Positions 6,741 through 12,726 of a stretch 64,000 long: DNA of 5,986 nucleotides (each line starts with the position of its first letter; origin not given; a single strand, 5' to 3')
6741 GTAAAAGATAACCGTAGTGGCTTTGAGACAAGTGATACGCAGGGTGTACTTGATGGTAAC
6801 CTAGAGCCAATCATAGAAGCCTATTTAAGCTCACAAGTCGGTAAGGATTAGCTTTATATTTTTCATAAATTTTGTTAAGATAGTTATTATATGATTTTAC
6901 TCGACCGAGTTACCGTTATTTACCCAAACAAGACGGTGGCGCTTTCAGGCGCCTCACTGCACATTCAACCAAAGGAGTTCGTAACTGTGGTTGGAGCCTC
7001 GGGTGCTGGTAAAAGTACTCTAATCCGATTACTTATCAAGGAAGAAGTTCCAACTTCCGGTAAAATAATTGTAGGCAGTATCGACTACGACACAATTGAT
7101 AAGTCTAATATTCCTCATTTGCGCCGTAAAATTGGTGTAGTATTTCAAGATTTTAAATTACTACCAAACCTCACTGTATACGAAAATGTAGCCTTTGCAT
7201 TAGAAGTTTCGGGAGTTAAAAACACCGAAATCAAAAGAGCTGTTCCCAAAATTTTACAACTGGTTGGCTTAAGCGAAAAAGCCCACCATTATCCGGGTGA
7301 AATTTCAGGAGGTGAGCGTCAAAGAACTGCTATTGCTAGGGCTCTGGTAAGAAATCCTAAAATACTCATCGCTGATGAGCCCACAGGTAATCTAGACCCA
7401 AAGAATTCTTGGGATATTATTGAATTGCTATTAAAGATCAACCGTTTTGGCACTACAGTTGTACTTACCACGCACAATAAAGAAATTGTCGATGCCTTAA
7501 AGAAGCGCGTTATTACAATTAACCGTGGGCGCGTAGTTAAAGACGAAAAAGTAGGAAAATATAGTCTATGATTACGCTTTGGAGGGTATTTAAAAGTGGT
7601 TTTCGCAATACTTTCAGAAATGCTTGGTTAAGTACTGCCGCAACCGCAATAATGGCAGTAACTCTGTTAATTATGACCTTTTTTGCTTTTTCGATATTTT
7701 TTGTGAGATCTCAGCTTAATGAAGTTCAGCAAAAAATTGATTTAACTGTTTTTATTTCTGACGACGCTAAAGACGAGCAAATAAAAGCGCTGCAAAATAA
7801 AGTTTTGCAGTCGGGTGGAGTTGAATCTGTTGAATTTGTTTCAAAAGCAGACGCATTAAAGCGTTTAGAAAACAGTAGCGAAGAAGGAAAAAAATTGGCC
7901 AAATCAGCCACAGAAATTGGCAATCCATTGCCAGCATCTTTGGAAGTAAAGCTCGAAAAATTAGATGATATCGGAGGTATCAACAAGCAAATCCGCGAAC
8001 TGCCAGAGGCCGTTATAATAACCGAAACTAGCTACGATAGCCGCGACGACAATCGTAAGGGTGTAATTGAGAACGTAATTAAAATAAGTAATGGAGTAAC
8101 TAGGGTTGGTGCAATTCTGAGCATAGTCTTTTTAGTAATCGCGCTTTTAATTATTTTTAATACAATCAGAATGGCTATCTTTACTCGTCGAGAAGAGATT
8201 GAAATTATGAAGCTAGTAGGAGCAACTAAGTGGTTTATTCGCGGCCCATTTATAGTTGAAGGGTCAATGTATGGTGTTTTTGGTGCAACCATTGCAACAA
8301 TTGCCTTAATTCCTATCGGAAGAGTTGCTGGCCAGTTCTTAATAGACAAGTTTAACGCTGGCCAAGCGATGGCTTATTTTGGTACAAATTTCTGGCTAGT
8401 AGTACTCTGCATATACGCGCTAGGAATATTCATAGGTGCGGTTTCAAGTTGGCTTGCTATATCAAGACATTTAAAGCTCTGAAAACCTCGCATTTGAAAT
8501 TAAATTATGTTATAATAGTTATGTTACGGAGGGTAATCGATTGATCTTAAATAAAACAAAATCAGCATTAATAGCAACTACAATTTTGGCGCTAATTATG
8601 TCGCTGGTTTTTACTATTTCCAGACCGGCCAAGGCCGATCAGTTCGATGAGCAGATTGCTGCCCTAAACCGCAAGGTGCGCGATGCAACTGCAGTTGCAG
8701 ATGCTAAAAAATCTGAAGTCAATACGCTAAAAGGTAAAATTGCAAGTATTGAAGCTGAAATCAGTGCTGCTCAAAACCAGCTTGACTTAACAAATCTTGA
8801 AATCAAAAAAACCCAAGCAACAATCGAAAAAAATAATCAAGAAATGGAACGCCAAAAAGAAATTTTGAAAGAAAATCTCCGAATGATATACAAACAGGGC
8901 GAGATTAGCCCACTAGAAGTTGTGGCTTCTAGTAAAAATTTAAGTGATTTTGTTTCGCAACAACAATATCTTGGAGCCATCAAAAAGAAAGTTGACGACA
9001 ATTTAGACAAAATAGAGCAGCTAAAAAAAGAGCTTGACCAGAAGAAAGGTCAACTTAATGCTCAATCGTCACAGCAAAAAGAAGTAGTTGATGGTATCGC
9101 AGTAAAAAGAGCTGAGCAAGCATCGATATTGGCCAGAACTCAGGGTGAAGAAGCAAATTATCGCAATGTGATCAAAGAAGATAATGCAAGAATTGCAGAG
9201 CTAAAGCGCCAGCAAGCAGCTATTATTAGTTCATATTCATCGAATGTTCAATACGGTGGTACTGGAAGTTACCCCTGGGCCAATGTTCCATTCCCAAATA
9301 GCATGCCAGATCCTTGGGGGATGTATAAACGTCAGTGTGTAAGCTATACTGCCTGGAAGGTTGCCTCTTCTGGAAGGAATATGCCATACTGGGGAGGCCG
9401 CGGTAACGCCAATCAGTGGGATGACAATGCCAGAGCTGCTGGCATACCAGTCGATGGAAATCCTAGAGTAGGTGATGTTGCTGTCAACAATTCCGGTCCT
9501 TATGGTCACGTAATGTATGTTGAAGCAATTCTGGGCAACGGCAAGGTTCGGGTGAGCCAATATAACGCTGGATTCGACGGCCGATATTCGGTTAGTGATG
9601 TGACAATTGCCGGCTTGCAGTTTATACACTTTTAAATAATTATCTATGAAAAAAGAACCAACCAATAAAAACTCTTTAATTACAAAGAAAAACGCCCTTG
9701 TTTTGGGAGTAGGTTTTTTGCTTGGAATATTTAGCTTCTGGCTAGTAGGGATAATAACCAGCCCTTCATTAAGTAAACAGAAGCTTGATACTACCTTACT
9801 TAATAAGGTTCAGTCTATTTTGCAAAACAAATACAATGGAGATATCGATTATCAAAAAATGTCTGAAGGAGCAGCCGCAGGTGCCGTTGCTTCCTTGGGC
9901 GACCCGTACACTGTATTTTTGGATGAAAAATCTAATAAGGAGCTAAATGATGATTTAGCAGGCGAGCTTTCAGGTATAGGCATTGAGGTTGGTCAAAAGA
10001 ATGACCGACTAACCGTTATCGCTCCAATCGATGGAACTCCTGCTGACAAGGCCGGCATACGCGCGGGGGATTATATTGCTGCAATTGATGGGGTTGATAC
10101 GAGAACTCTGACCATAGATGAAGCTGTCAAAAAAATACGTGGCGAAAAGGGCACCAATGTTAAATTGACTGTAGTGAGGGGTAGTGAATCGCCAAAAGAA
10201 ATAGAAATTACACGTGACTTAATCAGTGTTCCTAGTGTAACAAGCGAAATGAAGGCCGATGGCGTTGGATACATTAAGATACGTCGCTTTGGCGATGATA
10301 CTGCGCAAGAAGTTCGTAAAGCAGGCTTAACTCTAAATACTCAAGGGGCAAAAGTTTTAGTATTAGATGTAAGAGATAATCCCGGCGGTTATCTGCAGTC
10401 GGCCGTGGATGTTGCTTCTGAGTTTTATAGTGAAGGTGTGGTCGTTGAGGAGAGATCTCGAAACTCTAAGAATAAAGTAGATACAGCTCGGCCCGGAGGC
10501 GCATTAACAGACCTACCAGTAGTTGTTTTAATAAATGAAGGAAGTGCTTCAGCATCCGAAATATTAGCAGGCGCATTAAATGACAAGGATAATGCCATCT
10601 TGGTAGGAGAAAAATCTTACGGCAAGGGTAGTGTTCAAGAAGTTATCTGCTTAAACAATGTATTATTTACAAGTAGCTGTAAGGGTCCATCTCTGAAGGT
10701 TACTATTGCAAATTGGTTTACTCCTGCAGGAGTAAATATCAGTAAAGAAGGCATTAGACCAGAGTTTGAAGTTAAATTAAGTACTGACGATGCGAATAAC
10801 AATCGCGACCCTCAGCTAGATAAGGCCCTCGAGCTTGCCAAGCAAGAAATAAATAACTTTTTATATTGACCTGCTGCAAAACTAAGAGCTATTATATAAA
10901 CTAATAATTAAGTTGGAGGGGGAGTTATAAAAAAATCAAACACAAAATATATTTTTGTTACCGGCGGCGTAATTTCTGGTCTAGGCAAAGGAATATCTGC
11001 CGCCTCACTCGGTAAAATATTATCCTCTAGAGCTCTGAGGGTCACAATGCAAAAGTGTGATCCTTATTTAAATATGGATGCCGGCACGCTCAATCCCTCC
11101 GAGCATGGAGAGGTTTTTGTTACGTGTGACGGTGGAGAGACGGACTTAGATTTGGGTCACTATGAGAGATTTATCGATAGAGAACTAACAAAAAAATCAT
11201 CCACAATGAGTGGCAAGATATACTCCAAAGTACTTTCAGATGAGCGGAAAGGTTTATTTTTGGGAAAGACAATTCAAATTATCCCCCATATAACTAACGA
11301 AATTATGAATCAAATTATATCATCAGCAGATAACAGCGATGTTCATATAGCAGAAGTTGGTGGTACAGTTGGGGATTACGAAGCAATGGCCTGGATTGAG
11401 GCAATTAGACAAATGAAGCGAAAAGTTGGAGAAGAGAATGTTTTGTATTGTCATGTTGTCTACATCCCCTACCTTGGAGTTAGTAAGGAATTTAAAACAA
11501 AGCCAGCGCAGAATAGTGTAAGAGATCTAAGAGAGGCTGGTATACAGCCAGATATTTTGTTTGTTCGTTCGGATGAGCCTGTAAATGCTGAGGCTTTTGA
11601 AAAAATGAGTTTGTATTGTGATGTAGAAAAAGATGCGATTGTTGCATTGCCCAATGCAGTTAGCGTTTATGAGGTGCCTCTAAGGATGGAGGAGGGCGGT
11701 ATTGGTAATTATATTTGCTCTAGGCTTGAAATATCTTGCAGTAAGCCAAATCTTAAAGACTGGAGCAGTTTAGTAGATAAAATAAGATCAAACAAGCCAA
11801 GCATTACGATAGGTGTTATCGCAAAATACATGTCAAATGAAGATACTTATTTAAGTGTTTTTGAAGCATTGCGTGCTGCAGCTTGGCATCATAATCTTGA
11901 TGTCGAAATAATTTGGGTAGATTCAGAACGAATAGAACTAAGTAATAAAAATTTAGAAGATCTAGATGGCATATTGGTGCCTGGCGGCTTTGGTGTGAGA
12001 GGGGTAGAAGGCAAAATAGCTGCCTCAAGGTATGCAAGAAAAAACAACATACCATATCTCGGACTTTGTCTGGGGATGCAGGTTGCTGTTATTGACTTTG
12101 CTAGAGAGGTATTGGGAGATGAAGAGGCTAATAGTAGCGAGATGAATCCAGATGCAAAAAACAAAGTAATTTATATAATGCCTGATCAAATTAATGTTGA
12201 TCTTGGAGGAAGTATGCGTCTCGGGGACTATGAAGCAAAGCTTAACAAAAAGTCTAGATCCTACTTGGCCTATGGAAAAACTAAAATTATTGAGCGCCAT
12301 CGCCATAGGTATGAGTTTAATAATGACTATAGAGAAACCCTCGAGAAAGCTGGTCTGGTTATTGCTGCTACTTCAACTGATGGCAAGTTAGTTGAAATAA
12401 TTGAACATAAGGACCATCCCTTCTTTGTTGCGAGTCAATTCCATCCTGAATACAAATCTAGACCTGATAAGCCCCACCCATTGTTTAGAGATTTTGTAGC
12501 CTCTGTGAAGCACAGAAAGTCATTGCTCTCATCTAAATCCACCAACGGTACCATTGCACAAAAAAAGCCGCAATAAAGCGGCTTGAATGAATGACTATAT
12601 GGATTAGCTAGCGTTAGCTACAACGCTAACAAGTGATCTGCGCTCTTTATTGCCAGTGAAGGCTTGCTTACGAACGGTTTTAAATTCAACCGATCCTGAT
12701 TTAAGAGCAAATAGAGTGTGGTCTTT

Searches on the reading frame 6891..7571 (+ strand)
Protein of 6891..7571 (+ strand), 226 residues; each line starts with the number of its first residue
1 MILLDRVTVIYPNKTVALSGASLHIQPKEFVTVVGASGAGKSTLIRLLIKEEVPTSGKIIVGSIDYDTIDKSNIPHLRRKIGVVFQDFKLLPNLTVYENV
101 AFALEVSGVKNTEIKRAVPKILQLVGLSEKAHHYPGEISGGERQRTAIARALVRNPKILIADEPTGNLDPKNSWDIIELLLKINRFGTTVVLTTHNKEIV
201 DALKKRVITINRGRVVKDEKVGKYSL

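Call 18: search_protein_families(library=pfam, proteins=[window:6891-7571:+], max_evalue=0.0001)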
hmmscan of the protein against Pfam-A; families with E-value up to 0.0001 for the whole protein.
window:6891-7571:+ (226 aa): 4 families
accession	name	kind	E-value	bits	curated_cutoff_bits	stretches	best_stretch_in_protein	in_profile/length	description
PF00005.33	ABC_tran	-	7.2e-36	124.2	25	1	19-165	2-136/137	ABC transporter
PF13304.12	AAA_21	-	4.5e-08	34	27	0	147-201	247-304/304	AAA domain, putative AbiEii toxin, Type IV TA system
PF13401.12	AAA_22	-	3.2e-05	24.7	27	1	27-192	4-120/130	AAA domain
PF00931.28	NB-ARC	-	3.9e-05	23.5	23.5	0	29-208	19-148/248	NB-ARC domain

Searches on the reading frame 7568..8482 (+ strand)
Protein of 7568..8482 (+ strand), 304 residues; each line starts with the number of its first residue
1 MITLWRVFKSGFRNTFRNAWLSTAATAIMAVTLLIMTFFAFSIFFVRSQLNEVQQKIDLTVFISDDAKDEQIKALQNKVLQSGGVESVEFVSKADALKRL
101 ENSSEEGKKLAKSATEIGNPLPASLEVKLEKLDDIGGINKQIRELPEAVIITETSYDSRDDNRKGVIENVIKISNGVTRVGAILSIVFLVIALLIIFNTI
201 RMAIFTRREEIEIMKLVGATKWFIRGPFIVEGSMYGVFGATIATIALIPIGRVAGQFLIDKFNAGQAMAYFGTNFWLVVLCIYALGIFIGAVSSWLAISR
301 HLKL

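Call 18: search_protein_families(library=pfam, proteins=[window:7568-8482:+], max_evalue=0.0001)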
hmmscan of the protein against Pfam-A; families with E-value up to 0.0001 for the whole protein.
window:7568-8482:+ (304 aa): 2 families
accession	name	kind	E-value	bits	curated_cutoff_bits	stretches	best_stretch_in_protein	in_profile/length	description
PF18075.7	FtsX_ECD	-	1.8e-19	70.6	23.5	1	59-146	3-91/96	FtsX extracellular domain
PF02687.27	FtsX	-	3.8e-16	59.7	25.5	1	183-301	2-115/120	FtsX-like permease C-terminal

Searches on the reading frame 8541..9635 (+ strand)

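Call 18: search_protein_families(library=pfam, proteins=[window:8541-9635:+], max_evalue=0.0001)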
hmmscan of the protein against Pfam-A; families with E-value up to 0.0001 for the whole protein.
window:8541-9635:+ (364 aa): 2 families
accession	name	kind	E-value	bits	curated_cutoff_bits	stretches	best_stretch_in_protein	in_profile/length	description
PF05257.22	CHAP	-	1e-16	61.6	26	1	258-342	3-81/81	CHAP domain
PF24568.1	CC_PcsB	-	2.8e-06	27.5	27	1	95-168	1-75/75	Peptidoglycan hydrolase PcsB, coiled-coil domain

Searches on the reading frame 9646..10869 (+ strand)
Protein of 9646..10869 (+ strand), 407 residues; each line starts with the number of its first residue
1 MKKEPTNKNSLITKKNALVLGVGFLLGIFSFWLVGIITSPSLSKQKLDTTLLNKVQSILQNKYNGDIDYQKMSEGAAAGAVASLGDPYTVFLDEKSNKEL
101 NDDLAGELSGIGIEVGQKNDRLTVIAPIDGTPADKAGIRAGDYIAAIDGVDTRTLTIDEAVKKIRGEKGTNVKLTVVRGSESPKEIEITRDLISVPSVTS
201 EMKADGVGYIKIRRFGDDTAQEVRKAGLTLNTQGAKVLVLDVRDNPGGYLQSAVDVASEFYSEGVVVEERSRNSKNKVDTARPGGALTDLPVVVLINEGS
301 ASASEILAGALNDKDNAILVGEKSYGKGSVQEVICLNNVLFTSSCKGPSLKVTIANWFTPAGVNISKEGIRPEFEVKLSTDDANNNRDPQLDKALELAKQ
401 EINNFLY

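Call 19: search_protein_families(library=pfam, proteins=[window:9646-10869:+], max_evalue=0.0001)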
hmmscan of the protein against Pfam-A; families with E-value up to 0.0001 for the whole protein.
window:9646-10869:+ (407 aa): 5 families
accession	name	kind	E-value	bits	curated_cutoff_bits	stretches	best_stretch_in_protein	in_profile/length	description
PF03572.23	Peptidase_S41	-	2.4e-47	161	24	1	207-376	2-165/165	Peptidase family S41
PF17820.7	PDZ_6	-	7.9e-13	48.4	27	1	124-178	2-54/54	PDZ domain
PF00595.29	PDZ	-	5.3e-12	46.4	23.2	1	106-176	9-80/81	PDZ domain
PF13180.12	PDZ_2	-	5.6e-11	43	27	1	110-182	2-73/80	PDZ domain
PF22694.1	CtpB_N-like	-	1.2e-08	35.7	27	1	50-95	39-84/85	Activating protease CtpB N-terminal domain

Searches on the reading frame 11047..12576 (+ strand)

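Call 19: search_protein_families(library=pfam, proteins=[window:11047-12576:+], max_evalue=0.0001)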
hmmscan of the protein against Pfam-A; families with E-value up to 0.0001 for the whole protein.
window:11047-12576:+ (509 aa): 3 families
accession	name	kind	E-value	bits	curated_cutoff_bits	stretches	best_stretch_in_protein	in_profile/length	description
PF06418.20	CTP_synth_N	-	8.5e-94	314.2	26.1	1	1-229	35-265/265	CTP synthase N-terminus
PF00117.34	GATase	-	8.6e-41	140.1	22.8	1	266-484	4-188/190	Glutamine amidotransferase class-I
PF07722.19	Peptidase_C26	-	4.5e-07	30.3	20.5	1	324-468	95-219/219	Peptidase C26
